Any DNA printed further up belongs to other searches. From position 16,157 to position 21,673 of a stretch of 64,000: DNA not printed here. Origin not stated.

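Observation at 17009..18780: Perfect 479-bp direct repeat (1293-bp spacing) plus ~100-bp near-identical tandem repeats inside the giant gene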

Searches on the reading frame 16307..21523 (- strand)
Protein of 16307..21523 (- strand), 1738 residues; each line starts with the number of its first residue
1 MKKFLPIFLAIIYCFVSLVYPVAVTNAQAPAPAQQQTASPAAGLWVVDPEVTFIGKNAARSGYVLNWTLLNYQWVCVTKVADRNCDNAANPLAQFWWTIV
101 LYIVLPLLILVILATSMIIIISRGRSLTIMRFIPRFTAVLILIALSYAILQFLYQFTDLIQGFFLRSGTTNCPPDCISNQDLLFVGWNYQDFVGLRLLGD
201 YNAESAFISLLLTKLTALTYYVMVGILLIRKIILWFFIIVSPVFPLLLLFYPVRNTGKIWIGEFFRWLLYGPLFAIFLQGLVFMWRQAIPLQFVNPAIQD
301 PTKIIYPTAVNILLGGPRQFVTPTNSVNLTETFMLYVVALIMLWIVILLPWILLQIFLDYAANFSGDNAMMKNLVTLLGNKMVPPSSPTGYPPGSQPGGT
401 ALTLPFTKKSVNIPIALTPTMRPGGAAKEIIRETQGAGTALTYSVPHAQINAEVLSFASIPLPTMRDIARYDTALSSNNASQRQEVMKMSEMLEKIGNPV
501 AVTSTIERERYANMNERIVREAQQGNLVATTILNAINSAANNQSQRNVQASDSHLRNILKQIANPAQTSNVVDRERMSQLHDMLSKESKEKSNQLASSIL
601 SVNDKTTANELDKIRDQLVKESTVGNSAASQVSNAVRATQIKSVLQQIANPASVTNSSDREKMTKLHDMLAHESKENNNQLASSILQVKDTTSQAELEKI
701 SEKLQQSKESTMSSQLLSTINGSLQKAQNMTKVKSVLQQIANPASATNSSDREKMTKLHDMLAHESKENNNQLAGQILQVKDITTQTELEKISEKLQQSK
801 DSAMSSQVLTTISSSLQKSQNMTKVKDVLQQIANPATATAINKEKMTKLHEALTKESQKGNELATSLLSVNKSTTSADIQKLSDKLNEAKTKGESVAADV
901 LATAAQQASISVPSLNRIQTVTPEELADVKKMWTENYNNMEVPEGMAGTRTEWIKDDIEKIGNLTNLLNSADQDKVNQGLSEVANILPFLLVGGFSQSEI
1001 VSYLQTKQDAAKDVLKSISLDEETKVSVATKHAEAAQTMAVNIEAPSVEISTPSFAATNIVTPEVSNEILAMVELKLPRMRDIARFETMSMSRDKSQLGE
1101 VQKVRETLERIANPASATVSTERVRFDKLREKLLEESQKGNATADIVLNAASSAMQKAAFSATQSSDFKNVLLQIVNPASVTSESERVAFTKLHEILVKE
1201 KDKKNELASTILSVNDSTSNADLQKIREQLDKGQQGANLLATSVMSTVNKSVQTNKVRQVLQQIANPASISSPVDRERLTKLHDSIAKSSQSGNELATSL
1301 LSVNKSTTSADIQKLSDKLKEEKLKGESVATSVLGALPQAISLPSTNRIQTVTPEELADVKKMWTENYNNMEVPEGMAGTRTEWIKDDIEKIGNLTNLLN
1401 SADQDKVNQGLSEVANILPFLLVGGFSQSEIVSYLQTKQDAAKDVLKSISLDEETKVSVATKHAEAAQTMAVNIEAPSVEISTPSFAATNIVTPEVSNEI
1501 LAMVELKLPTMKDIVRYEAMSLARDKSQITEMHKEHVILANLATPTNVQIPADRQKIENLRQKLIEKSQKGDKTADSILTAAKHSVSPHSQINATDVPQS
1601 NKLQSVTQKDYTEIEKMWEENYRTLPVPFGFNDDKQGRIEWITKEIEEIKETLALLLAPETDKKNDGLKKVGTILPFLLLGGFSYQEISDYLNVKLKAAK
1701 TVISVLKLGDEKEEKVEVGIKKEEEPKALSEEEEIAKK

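Call 7: search_protein_families(library=pfam, proteins=[window:16307-21523:-], max_evalue=0.01)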
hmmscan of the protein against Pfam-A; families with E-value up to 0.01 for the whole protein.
window:16307-21523:- (1738 aa): 1 family
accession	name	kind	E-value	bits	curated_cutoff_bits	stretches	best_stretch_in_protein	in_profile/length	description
PF01132.26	EFP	-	0.0049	17.3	27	0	932-959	16-43/54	Elongation factor P (EF-P) OB domain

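Call 12: find_homologous_proteins(query=window:16307-21523:-)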
Query window:16307-21523:- (1738 aa): 202 proteins with E <= 0.001 among 8000 candidates; the best 120 are listed.
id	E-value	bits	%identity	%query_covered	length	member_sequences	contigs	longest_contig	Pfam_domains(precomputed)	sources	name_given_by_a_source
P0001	0.0e+0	3736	100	100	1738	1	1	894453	-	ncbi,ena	-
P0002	0.0e+0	2918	73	92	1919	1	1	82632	-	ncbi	-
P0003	0.0e+0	2697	72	92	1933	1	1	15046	-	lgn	-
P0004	0.0e+0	2401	55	60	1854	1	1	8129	-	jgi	-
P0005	0.0e+0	2104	54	37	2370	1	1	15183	-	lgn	-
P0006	0.0e+0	2083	59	69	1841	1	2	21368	-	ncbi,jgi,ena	-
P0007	0.0e+0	1983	72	47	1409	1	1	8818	-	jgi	jgi:hypothetical protein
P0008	0.0e+0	1895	61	46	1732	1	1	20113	-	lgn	-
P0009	0.0e+0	1871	42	91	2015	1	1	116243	-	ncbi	-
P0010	0.0e+0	1851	55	36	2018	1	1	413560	-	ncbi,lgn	-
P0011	0.0e+0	1813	56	85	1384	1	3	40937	-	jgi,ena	jgi:hypothetical protein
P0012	0.0e+0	1676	54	85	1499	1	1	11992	-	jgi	jgi:hypothetical protein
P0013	0.0e+0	1650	59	40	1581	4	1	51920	-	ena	-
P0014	0.0e+0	1637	48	84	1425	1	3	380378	-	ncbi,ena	ncbi:MAG: hypothetical protein AAB553_02085 [Patescibacteria group bacterium]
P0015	0.0e+0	1636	39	100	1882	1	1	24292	-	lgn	-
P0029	0.0e+0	1440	42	84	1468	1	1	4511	PF24465.2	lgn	-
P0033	0.0e+0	1425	57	41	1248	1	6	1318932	PF17969.7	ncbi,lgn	-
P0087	0.0e+0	1113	53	40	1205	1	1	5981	PF19590.5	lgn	-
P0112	3.1e-241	822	40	42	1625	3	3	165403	PF04610.20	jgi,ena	-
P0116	4.5e-236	805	34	84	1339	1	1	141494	PF19590.5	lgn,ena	-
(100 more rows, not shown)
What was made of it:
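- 16307..21523 (-): Giant gene, 1738 aa: signal peptide, polytopic TrbL/VirB6-like membrane domain, then three nested super-repeats. Over 200 homologues in Patescibacteria metagenome-assembled genomes (call 12).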

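Call 13: find_encoding_contigs(protein=window:16307-21523:-, flank=6000)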
Protein window:16307-21523:- (1738 aa): no gene with exactly this product is on record in the collection.
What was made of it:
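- Tried and rejected: Exact look-up of the window protein's contig found nothing on record (call 13).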

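Call 17: find_encoding_contigs(protein=P0002, flank=8000, max_places=3)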
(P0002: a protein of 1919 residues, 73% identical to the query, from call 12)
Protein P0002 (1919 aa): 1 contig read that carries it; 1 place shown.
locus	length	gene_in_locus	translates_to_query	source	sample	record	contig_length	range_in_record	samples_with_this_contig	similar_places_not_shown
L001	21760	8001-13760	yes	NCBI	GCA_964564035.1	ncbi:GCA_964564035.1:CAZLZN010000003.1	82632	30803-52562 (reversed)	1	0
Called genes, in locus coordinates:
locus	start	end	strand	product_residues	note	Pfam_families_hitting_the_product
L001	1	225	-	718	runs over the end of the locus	PF17854:FtsK_alpha, PF01580:FtsK_SpoIIIE, PF01935:DUF87 (faint), PF09397:FtsK_gamma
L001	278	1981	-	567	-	PF00753:Lactamase_B, PF12706:Lactamase_B_2, PF22505:RNase_J_b_CASP, PF17770:RNase_J_C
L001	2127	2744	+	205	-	-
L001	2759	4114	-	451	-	PF00004:AAA, PF07728:AAA_5 (weak), PF22667:Lon_lid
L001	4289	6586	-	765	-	PF01138:RNase_PH, PF03726:PNPase (faint), PF03725:RNase_PH_C, PF01138:RNase_PH, PF00013:KH_1, PF00575:S1, PF23459:S1_RRP5 (weak)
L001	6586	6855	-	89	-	PF00312:Ribosomal_S15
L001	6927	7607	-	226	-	-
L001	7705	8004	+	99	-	PF18895:T4SS_pilin (weak)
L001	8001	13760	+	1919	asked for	-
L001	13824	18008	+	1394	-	PF02861:Clp_N, PF05621:TniB (weak), PF00004:AAA, PF17871:AAA_lid_9, PF00004:AAA, PF07724:AAA_2, PF07728:AAA_5, PF10431:ClpB_D2-small, +7 more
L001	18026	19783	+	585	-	PF22148:Fervidolysin_NPro-like, PF00082:Peptidase_S8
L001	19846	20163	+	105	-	-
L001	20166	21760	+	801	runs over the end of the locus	PF00158:Sigma54_activat (faint), PF17871:AAA_lid_9 (weak), PF00004:AAA (weak), PF07724:AAA_2, PF07728:AAA_5, PF10431:ClpB_D2-small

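Call 18: find_encoding_contigs(protein=P0003, flank=8000, max_places=3)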
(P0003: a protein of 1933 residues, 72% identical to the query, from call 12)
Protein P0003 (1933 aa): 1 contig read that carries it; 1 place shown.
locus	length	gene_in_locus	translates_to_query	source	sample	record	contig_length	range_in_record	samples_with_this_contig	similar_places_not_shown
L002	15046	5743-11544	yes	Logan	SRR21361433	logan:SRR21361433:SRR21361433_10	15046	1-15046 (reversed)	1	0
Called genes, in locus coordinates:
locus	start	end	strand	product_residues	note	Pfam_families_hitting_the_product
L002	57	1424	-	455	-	PF00004:AAA, PF07728:AAA_5 (weak), PF22667:Lon_lid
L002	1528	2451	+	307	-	-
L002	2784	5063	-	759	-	PF01138:RNase_PH, PF03725:RNase_PH_C, PF01138:RNase_PH, PF00013:KH_1, PF00575:S1, PF23459:S1_RRP5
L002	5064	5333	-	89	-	PF00312:Ribosomal_S15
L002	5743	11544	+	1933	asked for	-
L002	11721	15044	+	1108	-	?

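Call 22: find_related_loci(query=A1, collection=genome_contigs, flank=8000)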
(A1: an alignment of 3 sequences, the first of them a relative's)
Query A1 (1738 aa) in genome_contigs; peptide patterns used: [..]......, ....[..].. (x = any residue, [..] = any of these).
248 stretches matched a pattern; 11 encode a relative of the query (tblastn E <= 1e-3); 11 distinct loci.
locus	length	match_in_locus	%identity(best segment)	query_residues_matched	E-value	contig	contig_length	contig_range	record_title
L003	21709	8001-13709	73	1-1730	0e+0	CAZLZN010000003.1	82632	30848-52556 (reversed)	MAG TPA_asm: uncultured Gammaproteobacteria bacterium isolate SRP278252_co2_871 genome assembly, contig: NODE_409_length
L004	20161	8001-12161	36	30-1724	0e+0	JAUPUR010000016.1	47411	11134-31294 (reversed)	MAG: Patescibacteria group bacterium isolate erpe_2018_sw_18hr_WHONDRS-SW48-000091_B_bin.71 scaffold_55176, whole genome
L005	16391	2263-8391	36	34-1712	0e+0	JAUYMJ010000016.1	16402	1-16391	MAG: bacterium isolate C24_metabat.bin.81 C24_k141_870448, whole genome shotgun sequence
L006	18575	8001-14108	38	1-1734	4e-160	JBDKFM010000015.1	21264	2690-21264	MAG: Candidatus Parcubacteria bacterium isolate farmington_2019_sw_WHONDRS-S19S_0053_A_bin.46 scaffold_0000675, whole ge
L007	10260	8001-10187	40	21-1737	5e-144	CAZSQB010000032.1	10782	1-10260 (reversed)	MAG TPA_asm: uncultured Gammaproteobacteria bacterium isolate SRP269290_co3_983 genome assembly, contig: NODE_7657_lengt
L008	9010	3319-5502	37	22-1734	2e-127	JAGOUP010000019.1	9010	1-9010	MAG: Candidatus Levyibacteriota bacterium isolate Gw_Eff_bin_508 Gw_Eff_21172_length_9010_cov_3.498030, whole genome sho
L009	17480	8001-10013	45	30-1735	7e-121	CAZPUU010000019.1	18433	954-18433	MAG TPA_asm: uncultured Gammaproteobacteria bacterium isolate SRP192515_co2_165 genome assembly, contig: NODE_2445_lengt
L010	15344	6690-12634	37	30-1723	0e+0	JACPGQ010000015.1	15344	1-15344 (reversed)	MAG: Candidatus Levyibacteriota bacterium isolate NC_groundwater_392_Ag_B-0.1um_43_10 GD18-4_B1_scaffold_203671, whole g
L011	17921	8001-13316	41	1-1738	4e-145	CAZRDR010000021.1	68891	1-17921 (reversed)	MAG TPA_asm: uncultured Gammaproteobacteria bacterium isolate SRP135725_co2_727 genome assembly, contig: k141_4576658, w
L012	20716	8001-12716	40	1-1706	7e-145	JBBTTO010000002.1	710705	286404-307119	MAG: Patescibacteria group bacterium isolate H52-bin062_1 H52_bin062_1_000000000002, whole genome shotgun sequence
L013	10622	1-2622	28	427-1702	1e-62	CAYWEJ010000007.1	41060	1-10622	MAG TPA_asm: uncultured Gammaproteobacteria bacterium isolate SRP192515_co1_134 genome assembly, contig: NODE_750_length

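Call 45: search_protein_families(library=pfam, proteins=[P0112, P0087, P0116, P0033, P0029], max_evalue=0.01)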
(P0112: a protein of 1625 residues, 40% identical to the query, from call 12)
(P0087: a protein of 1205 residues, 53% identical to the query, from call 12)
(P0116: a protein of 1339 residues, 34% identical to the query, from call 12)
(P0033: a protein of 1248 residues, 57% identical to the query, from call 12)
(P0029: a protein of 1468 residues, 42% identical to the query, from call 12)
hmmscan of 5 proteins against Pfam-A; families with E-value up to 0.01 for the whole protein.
P0112 (1625 aa): 1 family
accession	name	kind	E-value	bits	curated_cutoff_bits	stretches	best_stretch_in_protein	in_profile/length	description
PF04610.19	TrbL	-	2.7e-06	27.8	25.9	1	111-274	6-176/215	TrbL/VirB6 plasmid conjugal transfer protein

P0087 (1205 aa): 1 family
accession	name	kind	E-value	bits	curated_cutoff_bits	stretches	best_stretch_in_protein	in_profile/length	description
PF04610.19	TrbL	-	0.0011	19.2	25.9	1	104-278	2-178/215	TrbL/VirB6 plasmid conjugal transfer protein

P0116 (1339 aa): 0 families

P0033 (1248 aa): 1 family
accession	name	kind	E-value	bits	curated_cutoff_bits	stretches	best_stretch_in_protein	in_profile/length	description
PF17969.6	Ldt_C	-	1.8e-05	25.7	26.8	1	1025-1074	1-49/67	L,D-transpeptidase C-terminal domain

P0029 (1468 aa): 1 family
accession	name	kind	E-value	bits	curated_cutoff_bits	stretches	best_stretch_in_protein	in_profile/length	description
PF24465.1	Tri-helical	-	1.8e-05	25.5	27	0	480-519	9-51/85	Tri-helical domain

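Call 46: list_cluster_members(proteins=[P0001, P0002, P0003])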
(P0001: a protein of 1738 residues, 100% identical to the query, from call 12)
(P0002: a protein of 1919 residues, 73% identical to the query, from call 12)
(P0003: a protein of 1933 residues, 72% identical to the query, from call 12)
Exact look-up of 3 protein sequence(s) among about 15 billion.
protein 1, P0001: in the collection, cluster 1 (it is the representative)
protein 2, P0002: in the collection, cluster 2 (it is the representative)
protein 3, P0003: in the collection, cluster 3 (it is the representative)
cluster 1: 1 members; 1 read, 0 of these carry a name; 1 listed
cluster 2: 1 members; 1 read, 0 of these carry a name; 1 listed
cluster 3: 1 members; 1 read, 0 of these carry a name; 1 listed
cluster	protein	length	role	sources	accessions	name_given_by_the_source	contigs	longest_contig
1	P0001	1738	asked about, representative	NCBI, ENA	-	-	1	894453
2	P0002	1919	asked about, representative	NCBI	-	-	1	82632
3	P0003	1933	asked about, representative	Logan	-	-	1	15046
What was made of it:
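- Tried and rejected: Cluster look-up returned no names or accessions (call 46), so the source assembly and its sequencing method remain unknown.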
